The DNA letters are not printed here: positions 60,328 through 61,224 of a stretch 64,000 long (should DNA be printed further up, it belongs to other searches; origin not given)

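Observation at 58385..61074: Dedicated ECF-type importer (S component, EcfT, fused double EcfA) inside a secondary-metabolite cluster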

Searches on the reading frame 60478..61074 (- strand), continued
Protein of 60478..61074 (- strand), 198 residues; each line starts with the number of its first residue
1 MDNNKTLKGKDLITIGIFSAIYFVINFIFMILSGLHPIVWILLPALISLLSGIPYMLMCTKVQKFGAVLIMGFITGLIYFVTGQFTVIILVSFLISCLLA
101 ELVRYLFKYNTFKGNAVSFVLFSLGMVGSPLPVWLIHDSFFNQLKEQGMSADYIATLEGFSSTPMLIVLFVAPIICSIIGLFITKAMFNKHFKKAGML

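Call 41: search_protein_families(library=ncbifam, proteins=[L005:12674-13642:+, L018:12656-13666:+, L076:12786-13802:+, L018:17319-18224:+, L001:2297-3391:+, L001:3393-4481:+, L005:8152-8976:+], max_evalue=0.001)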
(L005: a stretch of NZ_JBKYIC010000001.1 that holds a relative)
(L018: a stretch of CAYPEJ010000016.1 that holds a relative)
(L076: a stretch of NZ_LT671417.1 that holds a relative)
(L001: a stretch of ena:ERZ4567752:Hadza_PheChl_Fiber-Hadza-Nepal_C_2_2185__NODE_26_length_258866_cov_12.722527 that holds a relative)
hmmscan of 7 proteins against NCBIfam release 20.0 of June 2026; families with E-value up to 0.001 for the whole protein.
L005:12674-13642:+ (322 aa): 30 families (the best 25 are shown)
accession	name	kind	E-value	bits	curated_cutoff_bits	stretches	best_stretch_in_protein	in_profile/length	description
NF007860.0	PRK10572.1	equivalog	1.6e-14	53.5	208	1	191-318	162-288/292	arabinose operon transcriptional regulator AraC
NF006902.0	PRK09393.1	equivalog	8e-13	48.3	425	1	209-316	217-323/327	transcriptional regulator FtrA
TIGR04094.1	adjacent_YSIRK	equivalog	4.2e-12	45.7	200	1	211-312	284-383/383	YSIRK-targeted surface antigen transcriptional regulator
NF047788.1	TransRegPocR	equivalog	2.4e-11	43.4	500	1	206-316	183-292/296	transcriptional regulator PocR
NF007693.0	PRK10371.1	equivalog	1.4e-10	40.9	253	1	202-314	188-299/309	transcriptional regulator MelR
NF007584.0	PRK10219.1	equivalog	3.1e-10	40.4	174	1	212-314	5-106/107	superoxide response transcriptional regulator SoxS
NF047455.1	TF_Staph_AryK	equivalog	5.9e-10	38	850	1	127-317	77-261/759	transcriptional regulator AryK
NF007243.0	PRK09685.1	equivalog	7.8e-10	38.6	199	1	209-314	195-301/303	transcriptional regulator FeaR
NF010026.0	PRK13501.1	equivalog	1.6e-09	37.3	363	1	213-314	177-277/290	HTH-type transcriptional activator RhaR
NF049932.1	TranspRegBtr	equivalog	1.7e-09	36.8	900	1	213-314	165-265/531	bacillibactin transport transcriptional regulator Btr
NF049968.1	QhpR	equivalog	1.2e-08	34.5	250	1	262-312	235-284/284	AraC-like transcriptional regulator QhpR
NF010028.0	PRK13503.1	equivalog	1.5e-08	34.4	288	1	208-316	167-274/278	HTH-type transcriptional activator RhaS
NF012228.1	RobA_TF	equivalog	2.2e-08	33.9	380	1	212-314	3-104/286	MDR efflux pump AcrAB transcriptional activator RobA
NF040475.1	chlor_reg_RclR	equivalog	7e-08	32.1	400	1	223-318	188-282/284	reactive chlorine-specific transcriptional regulator RclR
NF011701.0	PRK15121.1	equivalog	9.2e-08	31.9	426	1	210-315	3-107/289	MDR efflux pump AcrAB transcriptional activator RobA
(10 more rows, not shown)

L018:12656-13666:+ (336 aa): 25 families
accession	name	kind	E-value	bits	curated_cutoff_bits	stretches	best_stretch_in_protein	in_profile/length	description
NF010026.0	PRK13501.1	equivalog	3.3e-12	46.2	363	1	195-336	138-279/290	HTH-type transcriptional activator RhaR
NF007860.0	PRK10572.1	equivalog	8.4e-12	44.5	208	1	196-334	153-284/292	arabinose operon transcriptional regulator AraC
TIGR04094.1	adjacent_YSIRK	equivalog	2.3e-11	43.3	200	1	233-332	286-383/383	YSIRK-targeted surface antigen transcriptional regulator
NF006902.0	PRK09393.1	equivalog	6.1e-10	38.8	425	1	229-335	217-322/327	transcriptional regulator FtrA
NF040475.1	chlor_reg_RclR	equivalog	8.8e-10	38.4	400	1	236-334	182-278/284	reactive chlorine-specific transcriptional regulator RclR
NF007584.0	PRK10219.1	equivalog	1e-08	35.5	174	1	234-334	7-106/107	superoxide response transcriptional regulator SoxS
NF011733.0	PRK15186.1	equivalog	1.9e-08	34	403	1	234-331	183-278/291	AraC family transcriptional regulator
NF010025.2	PRK13500.1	equivalog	2.5e-08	33.8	525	1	197-333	140-276/282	HTH-type transcriptional activator RhaR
NF007243.0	PRK09685.1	equivalog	4.9e-08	32.7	199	1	231-335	197-302/303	transcriptional regulator FeaR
NF047788.1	TransRegPocR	equivalog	1.3e-07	31.2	500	1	205-334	164-290/296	transcriptional regulator PocR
NF047455.1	TF_Staph_AryK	equivalog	1.4e-07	30.2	850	1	196-334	123-258/759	transcriptional regulator AryK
NF012228.1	RobA_TF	equivalog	1.8e-07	31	380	1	231-334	2-104/286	MDR efflux pump AcrAB transcriptional activator RobA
NF011701.0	PRK15121.1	equivalog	2.5e-07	30.5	426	1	230-333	3-105/289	MDR efflux pump AcrAB transcriptional activator RobA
NF011618.0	PRK15044.1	equivalog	4.5e-07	29.5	423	1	237-334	197-292/295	invasion transcriptional regulator HilC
NF010028.0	PRK13503.1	equivalog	7.3e-07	28.9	288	1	227-333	166-271/278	HTH-type transcriptional activator RhaS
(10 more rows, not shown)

L076:12786-13802:+ (338 aa): 26 families (the best 25 are shown)
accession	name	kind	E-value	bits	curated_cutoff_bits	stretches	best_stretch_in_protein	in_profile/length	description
NF040475.1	chlor_reg_RclR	equivalog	2.8e-13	49.8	400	1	250-336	192-278/284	reactive chlorine-specific transcriptional regulator RclR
NF006902.0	PRK09393.1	equivalog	1e-12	47.9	425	1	232-337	217-322/327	transcriptional regulator FtrA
NF007860.0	PRK10572.1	equivalog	4.9e-12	45.3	208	1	206-336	159-284/292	arabinose operon transcriptional regulator AraC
TIGR04094.1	adjacent_YSIRK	equivalog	3.2e-11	42.8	200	1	236-334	286-383/383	YSIRK-targeted surface antigen transcriptional regulator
NF010028.0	PRK13503.1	equivalog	6.3e-11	42.2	288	1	213-335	149-271/278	HTH-type transcriptional activator RhaS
NF047788.1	TransRegPocR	equivalog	3.4e-10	39.7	500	1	223-336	177-290/296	transcriptional regulator PocR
NF012144.2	ramA_TF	equivalog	1e-09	38.8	180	1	237-336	7-106/108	RamA family antibiotic efflux transcriptional regulator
NF041686.2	ant_diox_reg_AndR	equivalog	1.9e-09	37.6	350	1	207-331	188-315/321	anthranilate 1,2-dioxygenase regulatory protein AndR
NF052371.1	TransRegGbdRPseu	equivalog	5.9e-09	35.4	480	1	237-335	227-325/365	choline metabolism transcriptional regulator GbdR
NF049932.1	TranspRegBtr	equivalog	6.5e-09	34.8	900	1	233-336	162-265/531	bacillibactin transport transcriptional regulator Btr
NF010026.0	PRK13501.1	equivalog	1.2e-08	34.5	363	1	264-336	205-277/290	HTH-type transcriptional activator RhaR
NF007243.0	PRK09685.1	equivalog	8.8e-08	31.9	199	1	277-337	240-302/303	transcriptional regulator FeaR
NF007584.0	PRK10219.1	equivalog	1.2e-07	32.1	174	1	238-336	8-106/107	superoxide response transcriptional regulator SoxS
NF011733.0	PRK15186.1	equivalog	1.3e-07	31.2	403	1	231-332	177-277/291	AraC family transcriptional regulator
NF007693.0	PRK10371.1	equivalog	1.3e-07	31.1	253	1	232-335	195-298/309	transcriptional regulator MelR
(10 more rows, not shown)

L018:17319-18224:+ (301 aa): 6 families
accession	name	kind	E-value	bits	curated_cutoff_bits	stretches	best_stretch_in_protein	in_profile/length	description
NF050089.1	i_nPHAscl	equivalog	2.6e-07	30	300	0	74-177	17-116/288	intracellular short-chain-length polyhydroxyalkanoate depolymerase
TIGR03100.1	hydr1_PEP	hypoth_equivalog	2.8e-07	30.1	168.45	1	49-184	3-138/274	hydrolase 1, exosortase A system-associated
NF045948.1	ProImpepThrmp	equivalog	1.4e-06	28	500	1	62-233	11-180/291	proline iminopeptidase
TIGR03611.1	RutD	equivalog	1.7e-05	24.3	238.5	1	71-181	9-116/258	pyrimidine utilization protein D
TIGR01250.1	pro_imino_pep_2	subfamily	5.9e-05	22.8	167.65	1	61-199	11-149/288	proline iminopeptidase-family hydrolase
NF011457.0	PRK14875.1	equivalog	7e-05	22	307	1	66-177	124-230/372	acetoin dehydrogenase dihydrolipoyllysine-residue acetyltransferase subunit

L001:2297-3391:+ (364 aa): 2 families
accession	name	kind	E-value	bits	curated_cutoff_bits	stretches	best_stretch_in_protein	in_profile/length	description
TIGR00036.1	dapB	equivalog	0.00033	20.3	122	1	1-98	1-99/270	4-hydroxy-tetrahydrodipicolinate reductase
NF006118.0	PRK08264.1-4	subfamily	0.00092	18.8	279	0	4-78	8-84/244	SDR family oxidoreductase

L001:3393-4481:+ (362 aa): 2 families
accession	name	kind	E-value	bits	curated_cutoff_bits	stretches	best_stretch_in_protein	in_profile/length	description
TIGR01761.1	thiaz-red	subfamily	1.2e-69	235.5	188.8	1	6-345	4-346/350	thiazolinyl imide reductase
NF040723.1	UDP-GlcNAcDh_Arch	equivalog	1.9e-08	34.2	450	1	14-135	10-129/302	UDP-N-acetylglucosamine 3-dehydrogenase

L005:8152-8976:+ (274 aa): 3 families
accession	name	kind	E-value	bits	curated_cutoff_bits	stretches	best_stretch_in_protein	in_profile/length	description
NF003025.0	PRK03902.1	equivalog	2.6e-11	43.7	138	1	20-143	6-127/142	transcriptional regulator MntR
NF008273.0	PRK11050.1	equivalog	7.7e-09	35.4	153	1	21-134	39-150/156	manganese-binding transcriptional regulator MntR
NF053665.1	TransRegDtxRActin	equivalog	4.5e-05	23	290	1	54-133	42-120/233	iron-dependent transcriptional repressor DtxR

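Call 43: search_solved_structures(query=window:60478-61074:-, max_evalue=1)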
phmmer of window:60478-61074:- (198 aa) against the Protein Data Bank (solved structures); distinct sequences matched with E-value up to 1: 1.
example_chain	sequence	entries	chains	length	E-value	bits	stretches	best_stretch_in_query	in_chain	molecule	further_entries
6wve_A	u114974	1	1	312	0.93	12.5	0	50-110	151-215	Green fluorescent protein,Chicken Signal Peptidase Complex Subunit 1,Green fluorescent pro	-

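Call 47: find_homologous_proteins(query=L001:3-2297:+, max_evalue=1e-50)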
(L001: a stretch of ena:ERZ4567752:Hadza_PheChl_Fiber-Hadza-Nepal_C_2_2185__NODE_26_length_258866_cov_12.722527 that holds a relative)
Query L001:3-2297:+ (764 aa): 3688 proteins with E <= 1e-50 among 8000 candidates; the best 120 are listed.
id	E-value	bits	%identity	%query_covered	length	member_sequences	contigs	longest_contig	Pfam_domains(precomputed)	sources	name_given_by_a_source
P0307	0.0e+0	1676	99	100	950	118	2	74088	PF00550.32,PF00501.35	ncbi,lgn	-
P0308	2.4e-161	557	40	100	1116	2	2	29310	PF13847.13,PF13489.13,PF13649.13,PF00550.32,PF00501.35,PF08242.19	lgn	-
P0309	1.3e-154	535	39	100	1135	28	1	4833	PF00550.32,PF00501.35,PF08242.19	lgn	-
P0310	1.4e-152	528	37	100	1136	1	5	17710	PF00550.32,PF00501.35,PF08242.19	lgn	-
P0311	3.5e-151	523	40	100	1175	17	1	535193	PF00550.32,PF00501.35,PF08242.19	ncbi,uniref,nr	ncbi:amino acid adenylation domain-containing protein [Clostridium beijerinckii]|uniref:amino acid a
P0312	4.2e-150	520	40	100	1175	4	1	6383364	PF00550.32,PF00501.35,PF08242.19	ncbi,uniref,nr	ncbi:amino acid adenylation domain-containing protein [Clostridium beijerinckii]|uniref:amino acid a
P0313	2.1e-149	517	39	100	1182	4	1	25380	PF00550.32,PF00501.35,PF08242.19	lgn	-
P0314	3.6e-149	517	39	100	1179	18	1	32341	PF00550.32,PF00501.35,PF08242.19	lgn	-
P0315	1.9e-144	501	38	100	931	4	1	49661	PF00550.32,PF00501.35,PF08242.19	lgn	-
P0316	3.1e-144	500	38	100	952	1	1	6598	PF13847.13,PF13489.13,PF13649.13,PF00550.32,PF00501.35,PF13193.13,PF08241.19,PF08242.19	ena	-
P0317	3.7e-144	500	38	100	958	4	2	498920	PF00550.32,PF00501.35,PF13193.13,PF08242.19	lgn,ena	-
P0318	2.2e-143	497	38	100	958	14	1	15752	PF00550.32,PF00501.35,PF08242.19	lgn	-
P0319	5.0e-143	496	38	100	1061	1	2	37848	PF13847.13,PF13649.13,PF00550.32,PF00501.35,PF13193.13,PF08241.19,PF08242.19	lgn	-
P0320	2.8e-142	494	37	100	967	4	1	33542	PF00550.32,PF00501.35,PF08242.19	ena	-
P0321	2.5e-141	491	38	100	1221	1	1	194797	PF00550.32,PF00501.35,PF08242.19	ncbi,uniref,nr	ncbi:amino acid adenylation domain-containing protein [Clostridium estertheticum]|uniref:amino acid 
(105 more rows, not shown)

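Call 48: find_encoding_contigs(protein=P0307, flank=10000, max_places=2)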
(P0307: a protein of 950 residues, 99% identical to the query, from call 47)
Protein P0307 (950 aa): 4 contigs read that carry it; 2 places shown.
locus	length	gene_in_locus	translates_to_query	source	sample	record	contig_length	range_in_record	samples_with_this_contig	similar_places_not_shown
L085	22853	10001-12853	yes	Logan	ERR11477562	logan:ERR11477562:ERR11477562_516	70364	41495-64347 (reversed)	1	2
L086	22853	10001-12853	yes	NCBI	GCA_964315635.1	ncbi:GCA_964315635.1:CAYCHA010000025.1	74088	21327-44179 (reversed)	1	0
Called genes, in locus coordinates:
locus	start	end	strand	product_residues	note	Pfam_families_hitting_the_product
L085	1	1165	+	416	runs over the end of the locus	PF22694:CtpB_N-like, PF00595:PDZ, PF13180:PDZ_2, PF17820:PDZ_6, PF03572:Peptidase_S41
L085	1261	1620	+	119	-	PF05656:DUF805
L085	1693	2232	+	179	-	PF00857:Isochorismatase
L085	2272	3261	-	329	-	PF01207:Dus, PF01180:DHO_dh (faint)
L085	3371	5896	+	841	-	PF02739:5_3_exonuc_N, PF01367:5_3_exonuc, PF00476:DNA_pol_A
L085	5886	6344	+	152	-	PF13673:Acetyltransf_10, PF00583:Acetyltransf_1, PF13508:Acetyltransf_7, PF08445:FR47 (weak)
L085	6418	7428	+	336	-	PF02543:Carbam_trans_N (faint), PF00814:TsaD, PF22521:HypF_C_2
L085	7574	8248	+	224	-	PF14014:DUF4230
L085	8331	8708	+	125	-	-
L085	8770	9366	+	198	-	PF14270:DUF4358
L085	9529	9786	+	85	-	PF01713:Smr (weak)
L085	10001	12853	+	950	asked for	PF00501:AMP-binding, PF00550:PP-binding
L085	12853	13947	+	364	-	PF01370:Epimerase (weak), PF03435:Sacchrp_dh_NADP, PF05368:NmrA (faint), PF13460:NAD_binding_10 (weak)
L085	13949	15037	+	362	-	PF01408:GFO_IDH_MocA, PF21390:Irp3-like_C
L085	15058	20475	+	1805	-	PF18563:TubC_N, PF00668:Condensation, PF00501:AMP-binding, PF08241:Methyltransf_11, PF08242:Methyltransf_12, PF13489:Methyltransf_23, PF13649:Methyltransf_25, PF13847:Methyltransf_31, +4 more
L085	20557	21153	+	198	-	PF09605:Trep_Strep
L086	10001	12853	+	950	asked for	PF00501:AMP-binding, PF00550:PP-binding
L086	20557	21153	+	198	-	PF09605:Trep_Strep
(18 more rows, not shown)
